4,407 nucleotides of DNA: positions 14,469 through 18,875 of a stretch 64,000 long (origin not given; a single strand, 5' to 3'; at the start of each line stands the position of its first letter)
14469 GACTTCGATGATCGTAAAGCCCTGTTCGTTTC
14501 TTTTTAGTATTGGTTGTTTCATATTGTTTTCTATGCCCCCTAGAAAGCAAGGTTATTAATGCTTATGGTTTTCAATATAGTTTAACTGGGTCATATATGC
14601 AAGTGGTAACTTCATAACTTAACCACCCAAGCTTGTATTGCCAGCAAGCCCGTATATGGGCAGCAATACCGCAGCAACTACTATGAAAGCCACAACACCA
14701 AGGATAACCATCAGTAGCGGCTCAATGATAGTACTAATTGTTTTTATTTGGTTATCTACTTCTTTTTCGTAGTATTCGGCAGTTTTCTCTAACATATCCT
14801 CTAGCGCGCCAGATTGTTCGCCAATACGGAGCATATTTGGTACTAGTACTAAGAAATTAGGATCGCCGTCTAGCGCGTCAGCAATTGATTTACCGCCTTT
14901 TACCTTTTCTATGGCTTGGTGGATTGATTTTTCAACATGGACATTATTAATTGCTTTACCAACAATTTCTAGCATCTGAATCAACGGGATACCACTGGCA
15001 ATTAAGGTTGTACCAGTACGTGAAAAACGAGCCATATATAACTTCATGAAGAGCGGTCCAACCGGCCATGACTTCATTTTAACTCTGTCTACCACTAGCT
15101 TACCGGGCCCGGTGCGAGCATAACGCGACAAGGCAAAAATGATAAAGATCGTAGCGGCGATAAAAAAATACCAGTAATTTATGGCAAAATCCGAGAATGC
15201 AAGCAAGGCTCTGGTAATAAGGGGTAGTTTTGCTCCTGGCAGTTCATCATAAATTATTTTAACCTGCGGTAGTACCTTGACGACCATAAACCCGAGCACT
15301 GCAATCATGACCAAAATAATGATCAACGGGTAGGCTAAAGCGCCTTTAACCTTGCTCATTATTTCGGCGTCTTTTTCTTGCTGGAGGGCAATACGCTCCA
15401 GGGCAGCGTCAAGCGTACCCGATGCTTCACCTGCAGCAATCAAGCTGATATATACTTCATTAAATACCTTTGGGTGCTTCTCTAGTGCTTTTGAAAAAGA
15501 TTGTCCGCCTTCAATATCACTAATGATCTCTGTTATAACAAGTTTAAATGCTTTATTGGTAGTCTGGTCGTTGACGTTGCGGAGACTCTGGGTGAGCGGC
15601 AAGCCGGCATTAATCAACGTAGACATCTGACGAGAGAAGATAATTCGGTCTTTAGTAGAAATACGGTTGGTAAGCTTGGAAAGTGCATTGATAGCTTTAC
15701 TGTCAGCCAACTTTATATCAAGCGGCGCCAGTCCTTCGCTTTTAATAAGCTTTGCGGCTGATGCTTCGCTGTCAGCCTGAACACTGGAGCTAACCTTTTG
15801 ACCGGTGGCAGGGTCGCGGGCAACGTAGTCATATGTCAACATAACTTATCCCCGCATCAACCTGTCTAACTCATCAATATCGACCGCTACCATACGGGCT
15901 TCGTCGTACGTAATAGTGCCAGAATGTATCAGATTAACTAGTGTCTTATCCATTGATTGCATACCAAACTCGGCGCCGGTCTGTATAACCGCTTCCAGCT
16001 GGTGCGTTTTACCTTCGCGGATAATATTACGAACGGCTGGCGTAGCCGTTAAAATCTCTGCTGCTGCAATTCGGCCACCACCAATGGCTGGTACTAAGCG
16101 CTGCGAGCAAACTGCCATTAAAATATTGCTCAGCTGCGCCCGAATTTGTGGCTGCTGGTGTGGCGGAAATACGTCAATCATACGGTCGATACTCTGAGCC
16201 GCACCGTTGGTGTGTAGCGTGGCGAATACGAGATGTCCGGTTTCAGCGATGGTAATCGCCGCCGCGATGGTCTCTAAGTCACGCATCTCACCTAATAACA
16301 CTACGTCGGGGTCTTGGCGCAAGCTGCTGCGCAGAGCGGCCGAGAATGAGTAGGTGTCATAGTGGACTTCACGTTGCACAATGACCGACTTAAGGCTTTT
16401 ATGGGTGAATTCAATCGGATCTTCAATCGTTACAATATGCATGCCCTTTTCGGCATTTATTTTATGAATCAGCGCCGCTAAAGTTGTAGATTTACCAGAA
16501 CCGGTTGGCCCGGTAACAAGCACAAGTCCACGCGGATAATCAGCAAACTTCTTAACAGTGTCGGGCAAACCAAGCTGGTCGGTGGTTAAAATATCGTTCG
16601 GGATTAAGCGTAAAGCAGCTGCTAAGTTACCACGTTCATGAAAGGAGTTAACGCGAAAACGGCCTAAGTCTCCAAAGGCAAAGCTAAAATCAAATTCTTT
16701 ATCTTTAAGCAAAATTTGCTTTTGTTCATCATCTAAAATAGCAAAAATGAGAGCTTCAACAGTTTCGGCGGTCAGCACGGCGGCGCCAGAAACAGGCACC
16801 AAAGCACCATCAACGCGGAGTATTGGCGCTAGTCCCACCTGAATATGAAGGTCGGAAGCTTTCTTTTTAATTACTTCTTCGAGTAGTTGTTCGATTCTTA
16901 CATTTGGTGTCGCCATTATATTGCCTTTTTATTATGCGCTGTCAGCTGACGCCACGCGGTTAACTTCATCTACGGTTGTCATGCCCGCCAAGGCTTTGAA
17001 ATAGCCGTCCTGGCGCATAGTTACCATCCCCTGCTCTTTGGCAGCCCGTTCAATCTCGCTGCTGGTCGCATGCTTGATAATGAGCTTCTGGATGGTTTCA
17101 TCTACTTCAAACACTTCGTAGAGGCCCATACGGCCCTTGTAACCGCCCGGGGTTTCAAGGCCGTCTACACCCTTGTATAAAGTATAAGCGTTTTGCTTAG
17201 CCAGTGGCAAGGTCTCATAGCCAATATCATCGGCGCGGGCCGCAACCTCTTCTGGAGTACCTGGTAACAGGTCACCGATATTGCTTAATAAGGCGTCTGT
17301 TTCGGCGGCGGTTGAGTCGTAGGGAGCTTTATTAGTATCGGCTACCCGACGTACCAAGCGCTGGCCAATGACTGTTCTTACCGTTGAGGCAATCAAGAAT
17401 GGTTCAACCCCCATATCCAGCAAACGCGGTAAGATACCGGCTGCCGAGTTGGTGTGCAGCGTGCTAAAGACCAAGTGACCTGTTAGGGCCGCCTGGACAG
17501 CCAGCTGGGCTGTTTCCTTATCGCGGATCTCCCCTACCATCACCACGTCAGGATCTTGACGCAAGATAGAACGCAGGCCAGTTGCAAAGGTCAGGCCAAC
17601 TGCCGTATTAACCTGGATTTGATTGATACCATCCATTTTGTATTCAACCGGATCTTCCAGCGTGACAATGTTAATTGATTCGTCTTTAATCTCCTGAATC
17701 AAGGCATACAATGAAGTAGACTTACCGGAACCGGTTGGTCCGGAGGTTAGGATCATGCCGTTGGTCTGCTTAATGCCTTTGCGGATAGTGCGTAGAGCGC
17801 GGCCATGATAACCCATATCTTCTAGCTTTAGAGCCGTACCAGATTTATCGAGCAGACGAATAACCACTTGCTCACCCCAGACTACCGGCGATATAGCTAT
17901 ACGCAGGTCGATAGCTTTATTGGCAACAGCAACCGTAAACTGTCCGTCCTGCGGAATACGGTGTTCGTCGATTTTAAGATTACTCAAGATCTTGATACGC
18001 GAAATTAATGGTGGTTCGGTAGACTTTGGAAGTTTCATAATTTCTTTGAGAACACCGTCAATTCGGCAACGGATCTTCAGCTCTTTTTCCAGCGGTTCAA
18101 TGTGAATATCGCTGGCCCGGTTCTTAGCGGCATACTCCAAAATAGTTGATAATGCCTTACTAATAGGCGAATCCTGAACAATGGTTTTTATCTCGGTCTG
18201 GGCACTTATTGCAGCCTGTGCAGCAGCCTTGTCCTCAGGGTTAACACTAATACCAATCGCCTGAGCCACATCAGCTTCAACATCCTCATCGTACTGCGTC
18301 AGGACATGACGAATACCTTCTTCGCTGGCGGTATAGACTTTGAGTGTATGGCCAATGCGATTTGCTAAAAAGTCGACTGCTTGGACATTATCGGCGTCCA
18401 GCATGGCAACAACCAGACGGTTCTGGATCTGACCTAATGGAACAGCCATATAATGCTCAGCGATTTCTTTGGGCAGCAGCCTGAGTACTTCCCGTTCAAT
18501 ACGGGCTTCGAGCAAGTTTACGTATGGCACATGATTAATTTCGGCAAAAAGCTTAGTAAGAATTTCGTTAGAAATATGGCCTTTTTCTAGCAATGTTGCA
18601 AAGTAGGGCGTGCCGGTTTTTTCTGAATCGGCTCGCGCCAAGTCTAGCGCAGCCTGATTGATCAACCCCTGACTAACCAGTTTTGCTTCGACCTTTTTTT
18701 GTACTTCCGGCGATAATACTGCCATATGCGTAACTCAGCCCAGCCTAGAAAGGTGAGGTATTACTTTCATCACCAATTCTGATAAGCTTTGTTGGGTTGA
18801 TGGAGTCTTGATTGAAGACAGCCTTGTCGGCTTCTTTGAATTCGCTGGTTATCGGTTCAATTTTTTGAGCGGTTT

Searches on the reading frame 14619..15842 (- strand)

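Call 85: search_protein_families(library=pfam, proteins=[window:14619-15842:-], max_evalue=0.00001)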
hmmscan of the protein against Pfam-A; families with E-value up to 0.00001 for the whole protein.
window:14619-15842:- (407 aa): 1 family
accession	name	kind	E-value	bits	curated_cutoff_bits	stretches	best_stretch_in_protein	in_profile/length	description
PF00482.28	T2SSF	-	4.8e-61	204.7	25.2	2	69-192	1-125/125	Type II secretion system (T2SS), protein F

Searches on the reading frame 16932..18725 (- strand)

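Call 85: search_protein_families(library=pfam, proteins=[window:16932-18725:-], max_evalue=0.00001)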
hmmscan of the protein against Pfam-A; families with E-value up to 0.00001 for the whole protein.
window:16932-18725:- (597 aa): 2 families
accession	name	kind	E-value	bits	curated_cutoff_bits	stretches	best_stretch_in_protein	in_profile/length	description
PF00437.27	T2SSE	-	9e-124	413.3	24.9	1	184-590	4-370/370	Type II/IV secretion system protein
PF05157.20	MshEN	-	1e-13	51.5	23.1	1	66-147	3-85/90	MshEN domain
